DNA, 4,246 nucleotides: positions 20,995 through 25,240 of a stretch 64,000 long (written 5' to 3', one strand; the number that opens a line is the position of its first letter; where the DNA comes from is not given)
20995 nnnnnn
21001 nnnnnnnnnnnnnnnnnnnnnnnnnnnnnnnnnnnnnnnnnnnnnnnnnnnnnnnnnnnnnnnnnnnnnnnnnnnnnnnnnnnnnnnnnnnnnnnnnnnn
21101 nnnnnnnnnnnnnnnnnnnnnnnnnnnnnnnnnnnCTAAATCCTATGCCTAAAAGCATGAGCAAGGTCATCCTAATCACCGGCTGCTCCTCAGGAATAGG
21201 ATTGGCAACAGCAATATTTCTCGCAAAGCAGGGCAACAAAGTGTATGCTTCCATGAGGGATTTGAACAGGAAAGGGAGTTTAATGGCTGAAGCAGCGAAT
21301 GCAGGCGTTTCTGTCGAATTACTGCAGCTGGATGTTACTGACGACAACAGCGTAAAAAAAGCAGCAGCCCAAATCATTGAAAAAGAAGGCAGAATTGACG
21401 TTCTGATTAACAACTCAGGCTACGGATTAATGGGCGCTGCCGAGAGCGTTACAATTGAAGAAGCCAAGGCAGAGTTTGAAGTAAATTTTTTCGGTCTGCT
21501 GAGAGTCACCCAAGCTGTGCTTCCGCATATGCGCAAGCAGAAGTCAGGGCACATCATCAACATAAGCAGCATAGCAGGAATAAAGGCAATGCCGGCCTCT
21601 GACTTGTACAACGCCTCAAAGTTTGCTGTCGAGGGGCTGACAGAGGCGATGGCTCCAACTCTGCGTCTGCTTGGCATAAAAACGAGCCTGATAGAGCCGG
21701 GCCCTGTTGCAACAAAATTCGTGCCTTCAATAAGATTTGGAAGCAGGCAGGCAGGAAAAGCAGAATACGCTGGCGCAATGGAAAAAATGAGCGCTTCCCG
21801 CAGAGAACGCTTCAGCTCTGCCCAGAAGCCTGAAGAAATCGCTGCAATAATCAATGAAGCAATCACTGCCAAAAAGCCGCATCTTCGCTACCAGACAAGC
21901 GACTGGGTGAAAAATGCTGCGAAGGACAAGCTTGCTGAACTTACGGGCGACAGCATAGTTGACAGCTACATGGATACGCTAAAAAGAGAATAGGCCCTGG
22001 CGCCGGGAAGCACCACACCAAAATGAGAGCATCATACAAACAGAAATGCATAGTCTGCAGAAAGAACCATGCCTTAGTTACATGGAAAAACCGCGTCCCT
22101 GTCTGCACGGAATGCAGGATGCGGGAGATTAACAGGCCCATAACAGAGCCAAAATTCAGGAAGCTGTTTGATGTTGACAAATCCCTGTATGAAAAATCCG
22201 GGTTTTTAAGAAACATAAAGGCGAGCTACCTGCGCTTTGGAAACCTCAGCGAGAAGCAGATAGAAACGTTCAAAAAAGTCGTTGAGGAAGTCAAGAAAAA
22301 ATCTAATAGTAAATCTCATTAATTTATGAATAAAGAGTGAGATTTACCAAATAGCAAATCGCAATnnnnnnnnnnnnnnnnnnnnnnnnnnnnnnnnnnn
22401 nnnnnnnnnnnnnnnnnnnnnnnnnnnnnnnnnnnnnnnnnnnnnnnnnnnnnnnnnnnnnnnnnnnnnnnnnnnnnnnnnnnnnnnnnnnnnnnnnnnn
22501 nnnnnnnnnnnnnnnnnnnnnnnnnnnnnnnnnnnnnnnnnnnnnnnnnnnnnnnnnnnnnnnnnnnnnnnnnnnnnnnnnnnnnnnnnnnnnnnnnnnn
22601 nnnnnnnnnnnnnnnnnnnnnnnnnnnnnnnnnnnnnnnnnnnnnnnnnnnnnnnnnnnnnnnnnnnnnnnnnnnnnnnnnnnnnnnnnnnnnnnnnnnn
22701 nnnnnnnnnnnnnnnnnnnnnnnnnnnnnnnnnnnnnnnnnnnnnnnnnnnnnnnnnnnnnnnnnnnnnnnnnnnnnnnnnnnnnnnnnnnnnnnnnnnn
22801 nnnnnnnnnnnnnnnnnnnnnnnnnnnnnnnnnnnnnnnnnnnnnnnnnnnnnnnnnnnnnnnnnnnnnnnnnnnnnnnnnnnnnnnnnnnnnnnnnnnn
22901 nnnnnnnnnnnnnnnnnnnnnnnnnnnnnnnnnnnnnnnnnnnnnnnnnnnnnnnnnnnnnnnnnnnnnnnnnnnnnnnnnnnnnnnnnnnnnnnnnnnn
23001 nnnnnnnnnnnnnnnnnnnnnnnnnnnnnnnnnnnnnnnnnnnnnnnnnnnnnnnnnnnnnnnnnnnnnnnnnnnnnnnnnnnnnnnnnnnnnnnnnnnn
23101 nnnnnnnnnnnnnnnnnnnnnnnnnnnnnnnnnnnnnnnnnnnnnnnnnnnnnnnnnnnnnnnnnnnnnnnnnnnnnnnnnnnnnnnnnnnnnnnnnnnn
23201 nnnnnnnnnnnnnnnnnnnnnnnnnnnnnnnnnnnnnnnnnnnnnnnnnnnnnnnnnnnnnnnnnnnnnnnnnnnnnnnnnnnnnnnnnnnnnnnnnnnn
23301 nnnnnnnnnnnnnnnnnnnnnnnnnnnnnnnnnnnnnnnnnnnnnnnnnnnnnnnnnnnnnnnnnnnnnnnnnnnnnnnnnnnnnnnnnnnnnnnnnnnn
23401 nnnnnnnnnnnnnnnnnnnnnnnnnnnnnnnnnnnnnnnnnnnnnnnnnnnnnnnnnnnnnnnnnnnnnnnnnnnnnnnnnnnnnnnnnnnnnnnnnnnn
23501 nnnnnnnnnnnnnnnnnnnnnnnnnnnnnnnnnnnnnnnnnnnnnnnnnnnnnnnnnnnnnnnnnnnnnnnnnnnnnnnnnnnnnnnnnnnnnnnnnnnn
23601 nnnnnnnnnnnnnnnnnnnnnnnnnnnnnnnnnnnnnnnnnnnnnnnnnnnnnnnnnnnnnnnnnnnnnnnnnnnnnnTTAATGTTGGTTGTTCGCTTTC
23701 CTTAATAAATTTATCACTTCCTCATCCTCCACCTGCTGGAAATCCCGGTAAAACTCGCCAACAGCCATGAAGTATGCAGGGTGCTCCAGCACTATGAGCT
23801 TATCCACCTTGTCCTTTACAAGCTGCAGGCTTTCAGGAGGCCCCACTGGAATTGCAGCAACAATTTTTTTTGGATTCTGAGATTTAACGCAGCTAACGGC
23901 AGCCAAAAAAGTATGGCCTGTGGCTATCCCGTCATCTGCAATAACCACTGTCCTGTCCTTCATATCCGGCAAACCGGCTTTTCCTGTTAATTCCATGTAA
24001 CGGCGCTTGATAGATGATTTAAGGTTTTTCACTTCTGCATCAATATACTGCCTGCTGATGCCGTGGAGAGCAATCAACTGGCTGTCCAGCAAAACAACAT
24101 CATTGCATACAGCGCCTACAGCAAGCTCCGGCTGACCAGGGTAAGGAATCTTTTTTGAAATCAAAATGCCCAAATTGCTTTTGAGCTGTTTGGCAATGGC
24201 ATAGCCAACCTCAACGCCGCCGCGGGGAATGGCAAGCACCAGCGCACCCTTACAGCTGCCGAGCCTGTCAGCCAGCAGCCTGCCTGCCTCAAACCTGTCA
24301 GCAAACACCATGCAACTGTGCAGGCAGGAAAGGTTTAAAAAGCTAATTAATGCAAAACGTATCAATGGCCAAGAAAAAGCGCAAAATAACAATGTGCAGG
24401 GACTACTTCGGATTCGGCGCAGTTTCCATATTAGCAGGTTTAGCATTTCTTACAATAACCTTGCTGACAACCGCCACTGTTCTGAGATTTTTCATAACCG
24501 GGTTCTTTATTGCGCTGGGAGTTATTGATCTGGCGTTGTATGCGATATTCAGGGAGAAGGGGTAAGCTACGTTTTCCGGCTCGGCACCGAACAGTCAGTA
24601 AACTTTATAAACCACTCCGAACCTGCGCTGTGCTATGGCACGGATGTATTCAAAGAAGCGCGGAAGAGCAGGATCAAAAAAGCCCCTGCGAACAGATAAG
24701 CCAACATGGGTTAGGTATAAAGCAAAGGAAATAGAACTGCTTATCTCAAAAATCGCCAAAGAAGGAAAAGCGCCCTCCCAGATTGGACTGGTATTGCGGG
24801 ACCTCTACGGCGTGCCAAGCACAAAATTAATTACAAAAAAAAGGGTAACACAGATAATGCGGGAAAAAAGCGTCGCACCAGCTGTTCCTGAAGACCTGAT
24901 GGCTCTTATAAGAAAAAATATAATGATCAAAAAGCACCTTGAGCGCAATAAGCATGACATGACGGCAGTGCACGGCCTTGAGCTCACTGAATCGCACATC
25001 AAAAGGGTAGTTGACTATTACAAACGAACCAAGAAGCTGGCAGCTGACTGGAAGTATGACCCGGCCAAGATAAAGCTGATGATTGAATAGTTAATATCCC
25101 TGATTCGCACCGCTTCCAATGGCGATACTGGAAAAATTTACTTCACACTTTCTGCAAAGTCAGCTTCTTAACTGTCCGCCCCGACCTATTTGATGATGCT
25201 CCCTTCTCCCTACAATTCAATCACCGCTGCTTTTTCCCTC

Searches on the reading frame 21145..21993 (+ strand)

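Call 13: search_protein_families(library=pfam, proteins=[window:21145-21993:+], max_evalue=0.01)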
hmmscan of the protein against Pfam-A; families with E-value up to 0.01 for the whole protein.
window:21145-21993:+ (282 aa): 7 families
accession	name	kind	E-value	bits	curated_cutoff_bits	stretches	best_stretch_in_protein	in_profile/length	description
PF00106.31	adh_short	-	1.4e-52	178.5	26.6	1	7-195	1-189/195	short chain dehydrogenase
PF13561.12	adh_short_C2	-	4.6e-38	131.6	27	1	15-202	3-190/236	Enoyl-(Acyl carrier protein) reductase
PF08659.16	KR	-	7.6e-14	52.5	22.6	1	9-169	3-163/180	KR domain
PF01370.27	Epimerase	-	0.00012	22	20.9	1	9-170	1-157/240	NAD dependent epimerase/dehydratase family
PF05368.20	NmrA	-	0.00013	22.1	27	1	5-75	1-68/298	NmrA-like family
PF12242.14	Eno-Rase_NADH_b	-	0.00019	21.6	23.4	1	5-29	39-63/79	NAD(P)H binding domain of trans-2-enoyl-CoA reductase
PF16363.11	GDP_Man_Dehyd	-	0.0097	15.8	27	0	10-141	1-128/332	GDP-mannose 4,6 dehydratase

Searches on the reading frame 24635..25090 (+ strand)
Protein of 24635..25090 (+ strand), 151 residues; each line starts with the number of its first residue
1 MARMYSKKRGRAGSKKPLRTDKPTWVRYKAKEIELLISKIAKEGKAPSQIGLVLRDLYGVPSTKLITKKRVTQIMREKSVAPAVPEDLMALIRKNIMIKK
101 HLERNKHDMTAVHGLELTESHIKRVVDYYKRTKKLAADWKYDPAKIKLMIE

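Call 13: search_protein_families(library=pfam, proteins=[window:24635-25090:+], max_evalue=0.01)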
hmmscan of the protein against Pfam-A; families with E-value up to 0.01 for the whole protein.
window:24635-25090:+ (151 aa): 2 families
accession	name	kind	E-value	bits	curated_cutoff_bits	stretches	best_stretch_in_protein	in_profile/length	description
PF08069.17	Ribosomal_S13_N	-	1.1e-23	83.5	25.4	1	1-60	1-60/60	Ribosomal S13/S15 N-terminal domain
PF00312.27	Ribosomal_S15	-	2e-10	41.1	31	1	73-148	3-80/81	Ribosomal protein S15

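Call 34: find_encoding_contigs(protein=window:24635-25090:+, flank=10000, max_places=4)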
Protein window:24635-25090:+ (151 aa): 8 contigs read that carry it; 4 places shown.
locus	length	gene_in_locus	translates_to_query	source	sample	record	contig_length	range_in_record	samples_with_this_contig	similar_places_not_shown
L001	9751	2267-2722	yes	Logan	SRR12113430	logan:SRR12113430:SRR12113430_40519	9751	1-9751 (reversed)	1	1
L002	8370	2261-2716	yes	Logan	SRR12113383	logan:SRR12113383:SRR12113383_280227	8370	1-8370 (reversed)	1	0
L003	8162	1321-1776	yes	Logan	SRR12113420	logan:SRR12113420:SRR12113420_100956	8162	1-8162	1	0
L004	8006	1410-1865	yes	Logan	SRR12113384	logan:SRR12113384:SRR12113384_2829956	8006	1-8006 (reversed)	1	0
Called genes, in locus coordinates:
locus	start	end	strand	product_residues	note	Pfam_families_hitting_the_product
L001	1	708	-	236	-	?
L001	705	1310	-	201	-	PF00891:Methyltransf_2 (weak), PF01209:Ubie_methyltran, PF00398:RrnaAD (weak), PF13489:Methyltransf_23, PF13847:Methyltransf_31, PF08241:Methyltransf_11, PF08242:Methyltransf_12, PF13649:Methyltransf_25, +5 more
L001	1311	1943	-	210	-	PF00156:Pribosyltran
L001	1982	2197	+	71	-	-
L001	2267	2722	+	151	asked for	PF08069:Ribosomal_S13_N, PF00312:Ribosomal_S15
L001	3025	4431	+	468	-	PF01368:DHH, PF21763:DHH_CID, PF02272:DHHA1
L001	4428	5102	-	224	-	-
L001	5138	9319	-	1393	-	-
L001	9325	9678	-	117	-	-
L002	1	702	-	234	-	?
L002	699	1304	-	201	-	PF00891:Methyltransf_2 (weak), PF01209:Ubie_methyltran, PF00398:RrnaAD (weak), PF13489:Methyltransf_23, PF13847:Methyltransf_31, PF08241:Methyltransf_11, PF08242:Methyltransf_12, PF13649:Methyltransf_25, +5 more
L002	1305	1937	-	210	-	PF00156:Pribosyltran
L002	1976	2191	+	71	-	-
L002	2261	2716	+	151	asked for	PF08069:Ribosomal_S13_N, PF00312:Ribosomal_S15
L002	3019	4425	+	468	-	PF01368:DHH, PF21763:DHH_CID, PF02272:DHHA1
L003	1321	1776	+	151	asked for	PF08069:Ribosomal_S13_N, PF00312:Ribosomal_S15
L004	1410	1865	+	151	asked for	PF08069:Ribosomal_S13_N, PF00312:Ribosomal_S15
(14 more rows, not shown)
